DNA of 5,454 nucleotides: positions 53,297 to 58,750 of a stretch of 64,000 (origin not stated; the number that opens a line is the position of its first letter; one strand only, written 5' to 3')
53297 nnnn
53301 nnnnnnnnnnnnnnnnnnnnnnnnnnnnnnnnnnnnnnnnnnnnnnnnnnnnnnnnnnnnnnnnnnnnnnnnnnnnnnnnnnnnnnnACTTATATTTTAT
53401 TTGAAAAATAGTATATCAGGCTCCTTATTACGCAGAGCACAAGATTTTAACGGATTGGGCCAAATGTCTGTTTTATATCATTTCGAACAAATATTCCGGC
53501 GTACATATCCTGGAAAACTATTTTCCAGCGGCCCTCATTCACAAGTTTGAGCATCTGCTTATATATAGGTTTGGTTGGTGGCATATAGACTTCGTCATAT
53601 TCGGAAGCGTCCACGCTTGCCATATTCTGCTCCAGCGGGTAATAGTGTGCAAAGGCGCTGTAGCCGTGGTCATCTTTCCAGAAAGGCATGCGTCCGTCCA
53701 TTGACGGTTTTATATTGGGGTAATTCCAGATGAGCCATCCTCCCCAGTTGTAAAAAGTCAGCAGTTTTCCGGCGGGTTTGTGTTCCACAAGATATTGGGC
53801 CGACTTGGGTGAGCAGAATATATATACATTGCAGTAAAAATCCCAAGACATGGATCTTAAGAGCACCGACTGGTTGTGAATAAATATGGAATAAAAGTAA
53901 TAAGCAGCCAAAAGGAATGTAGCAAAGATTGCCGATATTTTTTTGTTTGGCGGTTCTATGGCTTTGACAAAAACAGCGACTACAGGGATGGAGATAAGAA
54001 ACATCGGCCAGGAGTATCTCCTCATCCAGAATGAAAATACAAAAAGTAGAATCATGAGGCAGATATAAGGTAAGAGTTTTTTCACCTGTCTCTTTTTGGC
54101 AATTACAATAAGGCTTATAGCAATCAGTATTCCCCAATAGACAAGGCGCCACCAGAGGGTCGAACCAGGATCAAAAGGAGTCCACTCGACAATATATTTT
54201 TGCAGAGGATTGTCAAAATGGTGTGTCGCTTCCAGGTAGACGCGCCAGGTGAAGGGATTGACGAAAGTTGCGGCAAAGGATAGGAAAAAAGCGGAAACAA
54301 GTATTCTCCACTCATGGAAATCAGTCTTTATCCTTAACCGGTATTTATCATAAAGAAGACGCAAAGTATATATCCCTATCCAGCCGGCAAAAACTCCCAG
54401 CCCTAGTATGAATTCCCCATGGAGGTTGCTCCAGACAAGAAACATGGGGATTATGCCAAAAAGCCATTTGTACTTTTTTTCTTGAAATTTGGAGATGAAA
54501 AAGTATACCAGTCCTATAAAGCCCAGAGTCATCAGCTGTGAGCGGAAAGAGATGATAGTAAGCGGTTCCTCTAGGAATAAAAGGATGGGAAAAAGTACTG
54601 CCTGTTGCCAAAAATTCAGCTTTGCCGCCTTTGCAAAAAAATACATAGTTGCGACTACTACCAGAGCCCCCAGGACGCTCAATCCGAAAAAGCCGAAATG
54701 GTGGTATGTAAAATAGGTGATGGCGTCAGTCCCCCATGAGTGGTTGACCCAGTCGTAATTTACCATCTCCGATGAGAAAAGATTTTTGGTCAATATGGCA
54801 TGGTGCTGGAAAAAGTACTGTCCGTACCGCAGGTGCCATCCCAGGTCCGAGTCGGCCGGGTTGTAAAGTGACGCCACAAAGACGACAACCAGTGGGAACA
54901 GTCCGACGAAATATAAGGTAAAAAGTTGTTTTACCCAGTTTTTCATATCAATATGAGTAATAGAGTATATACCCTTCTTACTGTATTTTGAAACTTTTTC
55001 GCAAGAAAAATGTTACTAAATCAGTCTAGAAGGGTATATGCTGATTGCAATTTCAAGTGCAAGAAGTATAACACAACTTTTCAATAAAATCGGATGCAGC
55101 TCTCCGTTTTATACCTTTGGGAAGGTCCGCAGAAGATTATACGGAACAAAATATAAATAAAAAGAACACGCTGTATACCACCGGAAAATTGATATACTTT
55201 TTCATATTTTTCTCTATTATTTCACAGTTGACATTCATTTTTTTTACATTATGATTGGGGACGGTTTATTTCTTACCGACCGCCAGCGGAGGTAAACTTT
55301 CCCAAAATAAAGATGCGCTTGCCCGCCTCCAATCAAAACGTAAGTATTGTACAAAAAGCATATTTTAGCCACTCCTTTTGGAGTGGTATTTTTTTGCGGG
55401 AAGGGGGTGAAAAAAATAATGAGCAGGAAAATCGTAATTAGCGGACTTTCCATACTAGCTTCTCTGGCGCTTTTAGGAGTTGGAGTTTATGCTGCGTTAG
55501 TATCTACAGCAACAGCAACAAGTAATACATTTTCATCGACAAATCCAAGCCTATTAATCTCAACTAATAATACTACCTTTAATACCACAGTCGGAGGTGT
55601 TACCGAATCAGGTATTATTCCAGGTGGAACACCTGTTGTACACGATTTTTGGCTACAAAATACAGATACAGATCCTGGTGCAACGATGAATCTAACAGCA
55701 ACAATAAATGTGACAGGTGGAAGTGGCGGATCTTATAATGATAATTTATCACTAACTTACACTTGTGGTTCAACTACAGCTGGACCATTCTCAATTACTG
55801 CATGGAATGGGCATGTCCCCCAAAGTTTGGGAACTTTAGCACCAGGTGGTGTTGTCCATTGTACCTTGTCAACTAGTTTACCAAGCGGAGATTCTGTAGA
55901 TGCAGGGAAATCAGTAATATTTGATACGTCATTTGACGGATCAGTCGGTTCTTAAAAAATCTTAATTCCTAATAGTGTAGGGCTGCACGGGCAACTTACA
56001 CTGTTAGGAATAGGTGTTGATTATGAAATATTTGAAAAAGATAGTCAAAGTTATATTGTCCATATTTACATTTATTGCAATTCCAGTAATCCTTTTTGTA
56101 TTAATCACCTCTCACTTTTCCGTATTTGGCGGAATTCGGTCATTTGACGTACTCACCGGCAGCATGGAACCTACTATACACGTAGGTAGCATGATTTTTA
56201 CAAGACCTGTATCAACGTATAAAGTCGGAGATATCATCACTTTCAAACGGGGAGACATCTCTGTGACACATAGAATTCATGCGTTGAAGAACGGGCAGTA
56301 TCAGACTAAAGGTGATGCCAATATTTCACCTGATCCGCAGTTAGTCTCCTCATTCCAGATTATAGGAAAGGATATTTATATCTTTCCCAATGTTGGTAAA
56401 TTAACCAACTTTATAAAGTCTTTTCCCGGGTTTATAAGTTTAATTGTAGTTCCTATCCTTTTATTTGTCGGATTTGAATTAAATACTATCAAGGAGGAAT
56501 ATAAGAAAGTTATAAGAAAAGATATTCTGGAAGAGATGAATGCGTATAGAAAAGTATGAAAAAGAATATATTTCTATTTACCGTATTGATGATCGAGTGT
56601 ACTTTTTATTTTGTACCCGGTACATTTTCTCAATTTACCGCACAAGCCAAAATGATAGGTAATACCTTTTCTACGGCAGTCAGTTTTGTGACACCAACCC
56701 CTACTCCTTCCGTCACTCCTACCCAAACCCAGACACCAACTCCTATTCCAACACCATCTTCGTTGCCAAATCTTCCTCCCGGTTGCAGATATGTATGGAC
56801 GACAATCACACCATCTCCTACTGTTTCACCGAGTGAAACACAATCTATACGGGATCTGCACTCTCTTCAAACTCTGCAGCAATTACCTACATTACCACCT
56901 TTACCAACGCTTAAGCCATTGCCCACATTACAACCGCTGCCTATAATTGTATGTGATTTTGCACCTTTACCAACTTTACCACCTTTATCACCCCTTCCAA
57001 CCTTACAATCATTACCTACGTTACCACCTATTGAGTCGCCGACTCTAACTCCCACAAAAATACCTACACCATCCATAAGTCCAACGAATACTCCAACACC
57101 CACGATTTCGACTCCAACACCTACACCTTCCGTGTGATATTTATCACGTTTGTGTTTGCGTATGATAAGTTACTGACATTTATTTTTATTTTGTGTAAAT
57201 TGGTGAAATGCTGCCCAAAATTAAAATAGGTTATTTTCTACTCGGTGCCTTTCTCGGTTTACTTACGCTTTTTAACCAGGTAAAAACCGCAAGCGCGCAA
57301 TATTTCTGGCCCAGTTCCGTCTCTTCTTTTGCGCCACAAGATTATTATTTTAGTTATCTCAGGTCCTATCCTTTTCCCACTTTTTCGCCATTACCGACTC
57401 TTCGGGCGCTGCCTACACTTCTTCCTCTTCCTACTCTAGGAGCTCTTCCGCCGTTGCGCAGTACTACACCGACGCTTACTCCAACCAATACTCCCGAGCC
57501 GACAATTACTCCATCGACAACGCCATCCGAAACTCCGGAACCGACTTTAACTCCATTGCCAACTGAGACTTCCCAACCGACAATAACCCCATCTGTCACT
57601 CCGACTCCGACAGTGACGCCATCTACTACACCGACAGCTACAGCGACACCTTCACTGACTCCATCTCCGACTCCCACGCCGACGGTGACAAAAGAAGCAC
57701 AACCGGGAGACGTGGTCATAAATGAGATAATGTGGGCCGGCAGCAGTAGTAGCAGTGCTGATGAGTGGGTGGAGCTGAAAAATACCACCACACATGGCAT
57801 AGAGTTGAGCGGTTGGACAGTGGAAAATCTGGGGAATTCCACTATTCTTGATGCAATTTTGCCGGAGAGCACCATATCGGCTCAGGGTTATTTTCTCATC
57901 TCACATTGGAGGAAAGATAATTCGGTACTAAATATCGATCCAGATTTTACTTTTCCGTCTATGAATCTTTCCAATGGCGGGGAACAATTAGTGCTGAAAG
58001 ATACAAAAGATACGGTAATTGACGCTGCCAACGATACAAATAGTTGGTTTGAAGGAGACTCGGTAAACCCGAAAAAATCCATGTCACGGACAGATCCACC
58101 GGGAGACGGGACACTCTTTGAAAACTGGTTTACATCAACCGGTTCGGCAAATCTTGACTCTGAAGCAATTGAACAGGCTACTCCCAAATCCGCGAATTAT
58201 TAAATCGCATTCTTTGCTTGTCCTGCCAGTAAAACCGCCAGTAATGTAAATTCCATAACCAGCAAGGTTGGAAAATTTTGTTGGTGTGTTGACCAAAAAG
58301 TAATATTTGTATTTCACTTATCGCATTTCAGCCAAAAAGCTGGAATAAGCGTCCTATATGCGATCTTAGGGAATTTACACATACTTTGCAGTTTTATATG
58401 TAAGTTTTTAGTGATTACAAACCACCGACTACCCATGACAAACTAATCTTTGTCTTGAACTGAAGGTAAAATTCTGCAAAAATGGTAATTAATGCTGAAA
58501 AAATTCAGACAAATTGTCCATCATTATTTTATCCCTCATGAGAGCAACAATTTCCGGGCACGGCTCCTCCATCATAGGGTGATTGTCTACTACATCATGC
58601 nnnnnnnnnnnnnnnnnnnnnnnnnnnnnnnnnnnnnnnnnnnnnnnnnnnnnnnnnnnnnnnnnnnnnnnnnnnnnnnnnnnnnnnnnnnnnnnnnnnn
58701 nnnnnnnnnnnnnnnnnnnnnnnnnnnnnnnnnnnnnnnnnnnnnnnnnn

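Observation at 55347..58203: SipW-type signal peptidase with two cognate TasA-like substrates, PT-repeat protein and lamin-tail-domain protein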

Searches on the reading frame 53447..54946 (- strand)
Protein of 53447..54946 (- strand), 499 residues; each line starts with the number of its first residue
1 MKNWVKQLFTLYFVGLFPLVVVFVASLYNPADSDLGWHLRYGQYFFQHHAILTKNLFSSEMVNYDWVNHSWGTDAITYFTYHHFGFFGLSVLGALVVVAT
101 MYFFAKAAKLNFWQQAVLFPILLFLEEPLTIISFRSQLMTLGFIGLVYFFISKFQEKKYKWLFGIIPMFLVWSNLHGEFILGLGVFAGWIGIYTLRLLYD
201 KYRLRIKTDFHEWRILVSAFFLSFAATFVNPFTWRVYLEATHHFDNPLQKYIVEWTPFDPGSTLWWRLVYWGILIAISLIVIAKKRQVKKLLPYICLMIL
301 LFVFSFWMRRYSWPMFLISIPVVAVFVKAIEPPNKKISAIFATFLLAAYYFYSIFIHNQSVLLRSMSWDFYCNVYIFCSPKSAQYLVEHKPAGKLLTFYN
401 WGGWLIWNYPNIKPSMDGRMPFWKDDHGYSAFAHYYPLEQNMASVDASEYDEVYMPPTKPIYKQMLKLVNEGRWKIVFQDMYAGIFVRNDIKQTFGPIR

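Call 3: search_protein_families(library=ncbifam, proteins=[window:53447-54946:-], max_evalue=1)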
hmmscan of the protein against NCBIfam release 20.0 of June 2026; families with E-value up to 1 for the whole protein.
window:53447-54946:- (499 aa): 0 families

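Call 4: search_protein_families(library=pfam, proteins=[window:53447-54946:-], max_evalue=1)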
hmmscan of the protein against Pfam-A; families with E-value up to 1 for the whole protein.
window:53447-54946:- (499 aa): 0 families

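Call 54: search_solved_structures(query=window:53447-54946:-, max_evalue=1)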
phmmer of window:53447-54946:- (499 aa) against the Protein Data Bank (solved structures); distinct sequences matched with E-value up to 1: 0.

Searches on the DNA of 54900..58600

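Call 49: search_rna_families(source=window, start=54900, end=58600, threshold=evalue, max_evalue=1)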
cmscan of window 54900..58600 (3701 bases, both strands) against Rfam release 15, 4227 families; matches with E-value up to 1: 1.
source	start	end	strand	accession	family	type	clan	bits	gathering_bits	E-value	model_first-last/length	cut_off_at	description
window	54964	55042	+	RF00810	mir-85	Gene; miRNA;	-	22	68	0.66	1-82/82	no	mir-85 microRNA precursor family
